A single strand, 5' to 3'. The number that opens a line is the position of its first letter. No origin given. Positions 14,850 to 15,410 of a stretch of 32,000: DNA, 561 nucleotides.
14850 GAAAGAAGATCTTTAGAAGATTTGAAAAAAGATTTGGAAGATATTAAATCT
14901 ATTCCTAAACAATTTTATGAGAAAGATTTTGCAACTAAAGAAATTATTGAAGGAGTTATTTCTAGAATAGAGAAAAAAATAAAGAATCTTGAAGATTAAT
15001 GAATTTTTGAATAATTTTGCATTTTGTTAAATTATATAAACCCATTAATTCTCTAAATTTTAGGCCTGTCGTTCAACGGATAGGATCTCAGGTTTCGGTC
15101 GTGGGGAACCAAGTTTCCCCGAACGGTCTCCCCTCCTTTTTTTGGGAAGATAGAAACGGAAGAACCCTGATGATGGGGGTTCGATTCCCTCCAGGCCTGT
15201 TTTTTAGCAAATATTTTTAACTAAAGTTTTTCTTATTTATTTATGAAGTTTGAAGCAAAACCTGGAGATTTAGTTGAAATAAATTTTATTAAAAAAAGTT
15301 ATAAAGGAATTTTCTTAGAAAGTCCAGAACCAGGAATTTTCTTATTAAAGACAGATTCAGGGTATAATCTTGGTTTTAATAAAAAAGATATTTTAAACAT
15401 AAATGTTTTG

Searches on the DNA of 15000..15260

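Call 91: search_rna_families(source=window, start=15000, end=15260, threshold=gathering, show_alignments=1)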
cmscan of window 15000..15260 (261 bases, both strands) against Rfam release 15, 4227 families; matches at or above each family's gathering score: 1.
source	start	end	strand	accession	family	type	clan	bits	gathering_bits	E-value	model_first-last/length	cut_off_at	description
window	15062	15199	+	RF00005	tRNA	Gene; tRNA;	CL00001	40.6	29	1.6e-07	1-71/71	no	tRNA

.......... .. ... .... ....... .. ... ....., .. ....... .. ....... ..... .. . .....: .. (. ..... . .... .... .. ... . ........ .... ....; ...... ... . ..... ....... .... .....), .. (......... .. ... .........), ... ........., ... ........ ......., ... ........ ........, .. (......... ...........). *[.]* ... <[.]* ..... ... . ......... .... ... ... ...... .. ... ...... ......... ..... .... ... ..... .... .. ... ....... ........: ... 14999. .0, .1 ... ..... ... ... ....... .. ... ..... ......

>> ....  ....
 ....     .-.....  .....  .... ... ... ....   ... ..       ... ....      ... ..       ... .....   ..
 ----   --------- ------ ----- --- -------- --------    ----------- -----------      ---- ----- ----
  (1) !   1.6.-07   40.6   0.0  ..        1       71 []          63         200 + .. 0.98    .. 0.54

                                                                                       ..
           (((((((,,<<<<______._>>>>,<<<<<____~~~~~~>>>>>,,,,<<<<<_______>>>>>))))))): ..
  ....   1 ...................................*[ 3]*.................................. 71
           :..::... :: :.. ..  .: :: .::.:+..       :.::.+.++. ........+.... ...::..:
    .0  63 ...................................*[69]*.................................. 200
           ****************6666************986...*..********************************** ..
